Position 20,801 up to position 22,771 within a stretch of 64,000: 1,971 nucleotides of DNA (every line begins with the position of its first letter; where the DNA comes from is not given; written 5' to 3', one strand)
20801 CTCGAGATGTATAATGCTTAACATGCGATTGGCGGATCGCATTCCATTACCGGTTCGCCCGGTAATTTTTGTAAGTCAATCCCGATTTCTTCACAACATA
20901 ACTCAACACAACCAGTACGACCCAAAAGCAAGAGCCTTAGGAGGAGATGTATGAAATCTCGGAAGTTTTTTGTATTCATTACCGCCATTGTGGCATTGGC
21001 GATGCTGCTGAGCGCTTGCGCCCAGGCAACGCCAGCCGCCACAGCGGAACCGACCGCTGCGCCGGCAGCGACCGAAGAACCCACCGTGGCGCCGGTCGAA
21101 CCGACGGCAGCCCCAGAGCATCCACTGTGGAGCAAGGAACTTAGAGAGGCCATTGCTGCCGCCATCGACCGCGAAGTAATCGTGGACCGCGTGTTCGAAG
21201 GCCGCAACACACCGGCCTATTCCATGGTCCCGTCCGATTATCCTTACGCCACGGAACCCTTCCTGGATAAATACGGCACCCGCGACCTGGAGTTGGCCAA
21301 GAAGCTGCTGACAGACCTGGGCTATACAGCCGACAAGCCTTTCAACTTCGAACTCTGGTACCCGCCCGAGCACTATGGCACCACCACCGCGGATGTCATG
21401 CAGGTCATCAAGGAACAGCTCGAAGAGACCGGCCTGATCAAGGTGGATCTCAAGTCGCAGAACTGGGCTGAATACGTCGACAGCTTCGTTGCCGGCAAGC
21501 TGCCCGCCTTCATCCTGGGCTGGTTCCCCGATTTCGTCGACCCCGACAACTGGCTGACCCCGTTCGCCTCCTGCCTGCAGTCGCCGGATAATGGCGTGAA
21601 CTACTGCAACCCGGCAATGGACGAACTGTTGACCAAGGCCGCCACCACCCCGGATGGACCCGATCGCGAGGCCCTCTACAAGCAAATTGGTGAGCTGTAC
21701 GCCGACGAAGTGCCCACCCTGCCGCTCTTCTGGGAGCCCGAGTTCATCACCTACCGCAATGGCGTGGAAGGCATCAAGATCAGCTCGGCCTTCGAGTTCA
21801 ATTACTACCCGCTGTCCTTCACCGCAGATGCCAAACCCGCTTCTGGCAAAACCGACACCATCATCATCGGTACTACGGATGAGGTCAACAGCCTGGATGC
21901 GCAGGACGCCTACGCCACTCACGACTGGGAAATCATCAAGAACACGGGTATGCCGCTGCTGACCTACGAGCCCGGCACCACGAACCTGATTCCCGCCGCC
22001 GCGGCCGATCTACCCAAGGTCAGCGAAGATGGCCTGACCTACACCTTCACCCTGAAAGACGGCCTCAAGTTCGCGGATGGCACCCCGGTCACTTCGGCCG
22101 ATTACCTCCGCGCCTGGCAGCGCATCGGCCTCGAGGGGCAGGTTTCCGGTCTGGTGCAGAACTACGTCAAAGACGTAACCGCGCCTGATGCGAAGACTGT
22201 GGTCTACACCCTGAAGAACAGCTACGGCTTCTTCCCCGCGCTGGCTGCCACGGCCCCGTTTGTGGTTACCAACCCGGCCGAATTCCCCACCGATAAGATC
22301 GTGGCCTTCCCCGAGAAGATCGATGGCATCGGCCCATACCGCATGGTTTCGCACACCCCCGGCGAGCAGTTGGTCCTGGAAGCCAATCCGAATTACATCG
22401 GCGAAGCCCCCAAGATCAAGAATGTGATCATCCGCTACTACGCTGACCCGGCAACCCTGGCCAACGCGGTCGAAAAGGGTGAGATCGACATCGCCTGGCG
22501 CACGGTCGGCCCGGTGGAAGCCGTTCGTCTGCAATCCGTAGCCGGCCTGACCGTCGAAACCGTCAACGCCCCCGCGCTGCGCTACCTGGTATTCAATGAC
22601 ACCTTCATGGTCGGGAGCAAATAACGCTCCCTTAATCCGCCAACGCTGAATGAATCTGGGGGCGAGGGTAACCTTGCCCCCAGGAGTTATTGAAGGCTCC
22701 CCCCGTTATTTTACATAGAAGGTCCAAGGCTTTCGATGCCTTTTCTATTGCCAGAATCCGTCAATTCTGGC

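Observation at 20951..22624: Family-5 (Opp/Dpp) solute-binding lipoprotein appears circularly permuted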

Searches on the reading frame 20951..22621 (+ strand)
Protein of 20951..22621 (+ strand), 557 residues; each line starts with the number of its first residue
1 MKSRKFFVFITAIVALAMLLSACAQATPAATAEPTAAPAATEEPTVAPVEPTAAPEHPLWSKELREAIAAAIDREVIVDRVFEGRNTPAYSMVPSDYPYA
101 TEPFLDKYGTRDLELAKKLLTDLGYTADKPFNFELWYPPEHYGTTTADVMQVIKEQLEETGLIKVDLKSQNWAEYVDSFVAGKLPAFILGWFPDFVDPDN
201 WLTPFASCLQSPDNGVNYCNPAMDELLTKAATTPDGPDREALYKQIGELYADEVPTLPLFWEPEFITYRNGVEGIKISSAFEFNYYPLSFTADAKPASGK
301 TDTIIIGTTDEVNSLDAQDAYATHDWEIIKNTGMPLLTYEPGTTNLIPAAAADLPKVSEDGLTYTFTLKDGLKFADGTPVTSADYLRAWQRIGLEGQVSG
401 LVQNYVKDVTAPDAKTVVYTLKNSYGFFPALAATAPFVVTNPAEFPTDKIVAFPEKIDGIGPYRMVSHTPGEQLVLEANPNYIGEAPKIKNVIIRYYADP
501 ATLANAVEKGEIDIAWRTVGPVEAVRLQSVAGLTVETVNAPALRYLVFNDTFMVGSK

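Call 3: search_protein_families(library=pfam, proteins=[window:20951-22621:+], max_evalue=1)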
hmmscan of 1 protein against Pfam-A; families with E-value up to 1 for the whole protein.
window:20951-22621:+ (557 aa): 2 families
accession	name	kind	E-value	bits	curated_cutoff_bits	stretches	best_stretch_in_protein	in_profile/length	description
PF00496.27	SBP_bac_5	-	1e-78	265.5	32.4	2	346-549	2-207/368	Bacterial extracellular solute-binding proteins, family 5 Middle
PF04277.18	OAD_gamma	-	0.27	12.4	27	1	7-73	15-73/76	Oxaloacetate decarboxylase, gamma chain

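Call 4: search_solved_structures(query=window:20951-22621:+, max_evalue=0.01, show_alignments=3)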
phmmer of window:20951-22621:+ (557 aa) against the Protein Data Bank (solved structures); distinct sequences matched with E-value up to 0.01: 104 (the best 60 are shown).
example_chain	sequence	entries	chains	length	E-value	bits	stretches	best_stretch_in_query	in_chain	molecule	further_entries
1b05_A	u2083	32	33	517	5.1e-29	104.3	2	61-260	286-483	PERIPLASMIC OLIGOPEPTIDE-BINDING PROTEIN | PROTEIN (OLIGO-PEPTIDE BINDING PROTEIN) | PERIPLASMIC OLIGO-PEPTIDE BINDING PROTEIN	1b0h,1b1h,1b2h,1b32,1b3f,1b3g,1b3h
4toz_A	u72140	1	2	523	3.2e-26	95.1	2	58-263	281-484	Periplasmic murein peptide-binding protein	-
8upi_A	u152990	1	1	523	4.5e-26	94.6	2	302-523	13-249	Peptide ABC transporter substrate-binding protein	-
4qfk_H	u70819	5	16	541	5.7e-26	94.3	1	58-277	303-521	ABC transporter periplasmic peptide-binding protein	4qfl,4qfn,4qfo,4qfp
4gl8_A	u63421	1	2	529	7.7e-26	93.8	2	58-246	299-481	Oligopeptide ABC transporter OppAIV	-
3o9p_A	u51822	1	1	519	7.8e-26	93.8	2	58-262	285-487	Periplasmic murein peptide-binding protein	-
5f1q_A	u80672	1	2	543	9e-26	93.6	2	57-279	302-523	Periplasmic dipeptide transport protein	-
1dpp_A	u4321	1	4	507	9.1e-26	93.6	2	57-278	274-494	DIPEPTIDE BINDING PROTEIN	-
8z1y_F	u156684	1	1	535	1.1e-25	93.4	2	57-278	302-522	Dipeptide-binding protein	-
8efz_A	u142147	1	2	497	2e-25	92.5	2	312-546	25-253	Extracellular solute-binding protein family 5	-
1dpe_A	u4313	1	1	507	2.2e-25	92.4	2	57-278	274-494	DIPEPTIDE-BINDING PROTEIN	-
5u4o_A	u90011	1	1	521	5.8e-25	90.9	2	360-530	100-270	ABC transporter substrate-binding protein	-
3m8u_A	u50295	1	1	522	9.2e-25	90.3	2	58-285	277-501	Heme-binding protein A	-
8z1z_F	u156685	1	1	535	1.1e-24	90.1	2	57-278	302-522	Dipeptide-binding protein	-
9rd1_A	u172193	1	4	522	5.6e-24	87.7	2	61-260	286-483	Periplasmic oligopeptide-binding protein OppA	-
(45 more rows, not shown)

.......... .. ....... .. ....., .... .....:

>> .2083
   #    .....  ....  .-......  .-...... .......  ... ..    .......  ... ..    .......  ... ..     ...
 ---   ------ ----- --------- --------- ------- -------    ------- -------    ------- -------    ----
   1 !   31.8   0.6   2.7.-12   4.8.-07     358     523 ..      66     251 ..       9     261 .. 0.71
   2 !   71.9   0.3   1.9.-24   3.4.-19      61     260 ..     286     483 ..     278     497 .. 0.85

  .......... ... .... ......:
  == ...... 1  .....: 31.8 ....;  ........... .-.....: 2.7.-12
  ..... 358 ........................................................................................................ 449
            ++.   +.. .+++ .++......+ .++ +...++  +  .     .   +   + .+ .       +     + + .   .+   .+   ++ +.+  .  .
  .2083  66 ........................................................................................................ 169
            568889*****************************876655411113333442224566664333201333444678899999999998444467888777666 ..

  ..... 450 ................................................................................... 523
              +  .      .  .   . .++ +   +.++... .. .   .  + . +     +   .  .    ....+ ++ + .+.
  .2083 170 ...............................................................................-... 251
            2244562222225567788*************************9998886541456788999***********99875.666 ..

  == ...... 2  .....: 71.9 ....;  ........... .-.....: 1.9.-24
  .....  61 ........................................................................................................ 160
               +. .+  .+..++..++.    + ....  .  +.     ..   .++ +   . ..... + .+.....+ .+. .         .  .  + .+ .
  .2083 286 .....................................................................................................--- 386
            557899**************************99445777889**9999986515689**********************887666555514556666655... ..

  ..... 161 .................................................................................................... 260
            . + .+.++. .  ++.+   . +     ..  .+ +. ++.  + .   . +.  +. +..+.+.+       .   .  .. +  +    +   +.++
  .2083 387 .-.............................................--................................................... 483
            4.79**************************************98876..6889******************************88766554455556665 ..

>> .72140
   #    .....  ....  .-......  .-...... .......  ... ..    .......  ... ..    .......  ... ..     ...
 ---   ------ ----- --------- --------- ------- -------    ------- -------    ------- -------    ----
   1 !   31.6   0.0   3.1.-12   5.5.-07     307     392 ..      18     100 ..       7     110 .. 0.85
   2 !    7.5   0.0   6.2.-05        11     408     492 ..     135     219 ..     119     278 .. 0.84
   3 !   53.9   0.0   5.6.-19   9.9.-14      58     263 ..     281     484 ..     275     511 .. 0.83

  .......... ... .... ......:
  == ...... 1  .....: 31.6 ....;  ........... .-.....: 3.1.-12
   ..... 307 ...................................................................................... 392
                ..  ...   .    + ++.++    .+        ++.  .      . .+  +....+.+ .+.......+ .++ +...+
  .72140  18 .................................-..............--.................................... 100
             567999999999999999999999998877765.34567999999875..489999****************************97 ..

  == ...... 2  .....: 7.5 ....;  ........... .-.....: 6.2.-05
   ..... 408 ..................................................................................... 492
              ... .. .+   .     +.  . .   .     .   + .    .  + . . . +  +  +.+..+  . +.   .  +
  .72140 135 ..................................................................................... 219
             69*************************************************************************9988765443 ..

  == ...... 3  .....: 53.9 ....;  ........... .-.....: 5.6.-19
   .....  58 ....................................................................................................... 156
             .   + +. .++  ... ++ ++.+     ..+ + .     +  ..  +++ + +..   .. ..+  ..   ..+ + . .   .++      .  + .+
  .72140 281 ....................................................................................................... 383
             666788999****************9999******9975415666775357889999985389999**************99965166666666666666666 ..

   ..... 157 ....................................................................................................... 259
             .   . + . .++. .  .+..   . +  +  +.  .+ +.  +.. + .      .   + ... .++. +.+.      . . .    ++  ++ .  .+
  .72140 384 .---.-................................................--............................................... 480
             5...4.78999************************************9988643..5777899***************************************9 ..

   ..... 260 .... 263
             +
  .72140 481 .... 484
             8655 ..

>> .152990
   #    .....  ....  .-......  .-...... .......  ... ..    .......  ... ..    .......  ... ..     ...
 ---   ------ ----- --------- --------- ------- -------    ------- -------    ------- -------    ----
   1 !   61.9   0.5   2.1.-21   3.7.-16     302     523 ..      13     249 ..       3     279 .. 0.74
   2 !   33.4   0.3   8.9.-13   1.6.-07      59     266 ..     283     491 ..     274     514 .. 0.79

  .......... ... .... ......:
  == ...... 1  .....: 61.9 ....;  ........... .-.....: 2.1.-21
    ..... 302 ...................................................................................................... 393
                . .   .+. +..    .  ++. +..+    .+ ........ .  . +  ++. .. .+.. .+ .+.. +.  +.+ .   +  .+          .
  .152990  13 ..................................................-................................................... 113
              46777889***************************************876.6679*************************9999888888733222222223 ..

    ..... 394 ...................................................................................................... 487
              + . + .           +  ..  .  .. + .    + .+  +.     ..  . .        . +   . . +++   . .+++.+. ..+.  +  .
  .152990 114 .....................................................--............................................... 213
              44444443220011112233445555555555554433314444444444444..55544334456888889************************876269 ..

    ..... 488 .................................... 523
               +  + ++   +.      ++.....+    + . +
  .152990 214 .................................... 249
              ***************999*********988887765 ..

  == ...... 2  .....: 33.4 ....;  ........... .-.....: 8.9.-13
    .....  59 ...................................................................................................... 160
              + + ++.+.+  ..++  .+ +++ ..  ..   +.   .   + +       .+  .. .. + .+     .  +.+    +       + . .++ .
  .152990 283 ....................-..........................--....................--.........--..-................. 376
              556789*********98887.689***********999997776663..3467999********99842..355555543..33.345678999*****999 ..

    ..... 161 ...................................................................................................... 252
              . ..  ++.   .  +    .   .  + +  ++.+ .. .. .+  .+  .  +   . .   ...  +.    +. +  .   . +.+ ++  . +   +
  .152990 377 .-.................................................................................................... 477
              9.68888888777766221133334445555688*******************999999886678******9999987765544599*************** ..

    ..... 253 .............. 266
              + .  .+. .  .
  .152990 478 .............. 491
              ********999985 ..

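Call 5: search_protein_families(library=ncbifam, proteins=[window:20951-22621:+], max_evalue=1)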
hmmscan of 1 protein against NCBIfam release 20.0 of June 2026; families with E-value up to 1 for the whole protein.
window:20951-22621:+ (557 aa): 17 families
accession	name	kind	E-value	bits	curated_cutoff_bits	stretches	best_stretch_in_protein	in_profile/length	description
TIGR02294.1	nickel_nikA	equivalog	4.8e-33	114.4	393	2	335-521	38-226/501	nickel ABC transporter substrate-binding protein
NF011684.0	PRK15104.1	equivalog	3e-30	105.4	947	2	58-261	309-510/543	oligopeptide ABC transporter substrate-binding protein OppA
NF045467.1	Opp4A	equivalog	5.4e-29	100.9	650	3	61-280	316-546/556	oligopeptide ABC transporter substrate-binding protein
NF043070.1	DppA_dipep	equivalog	4.4e-26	91.5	1005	3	57-274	302-518/535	dipeptide ABC transporter periplasmic-binding protein DppA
NF011942.0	PRK15413.1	equivalog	4.7e-26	91.6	594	2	58-276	279-497/512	glutathione ABC transporter substrate-binding protein GsiB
NF047575.1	opine_bind_CntA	exception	1.3e-25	90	800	2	349-517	79-250/535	staphylopine-dependent metal ABC transporter substrate-binding lipoprotein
TIGR04028.1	SBP_KPN_01854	hypoth_equivalog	4.5e-22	78.3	468.5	2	333-485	31-190/509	TIGR04028 family ABC transporter substrate-binding protein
NF045468.1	Opp5A_nikA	equivalog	1.5e-21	76.5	600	2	358-550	67-250/488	nickel ABC transporter substrate-binding protein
NF007287.0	PRK09755.1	equivalog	1.9e-21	76.5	1098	2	61-283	305-524/535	ABC transporter substrate-binding protein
NF011689.0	PRK15109.1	equivalog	4.3e-18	65.3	560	1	57-279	307-527/547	ABC transporter substrate-binding protein SapA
NF043077.1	MMSYN1_0169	equivalog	0.00017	20.2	650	1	137-203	660-730/896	oligopeptide ABC transporter substrate-binding protein OppA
NF053527.1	lipo_Cory_WKLS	subfamily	0.047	13.6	105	1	10-76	3-65/166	WKL family lipoprotein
NF041057.1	Rcas_1661_fam_Se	equivalog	0.063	12.8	190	1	13-57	2-46/247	Rcas_1661 family thioredoxin-like (seleno)lipoprotein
NF041482.1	ADPrt_Strmyces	equivalog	0.11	12.1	250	1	17-81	12-70/208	ADP-ribosyltransferase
TIGR02722.1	lp_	equivalog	0.12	12.3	110.55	1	11-48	5-41/189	penicillin-binding protein activator LpoB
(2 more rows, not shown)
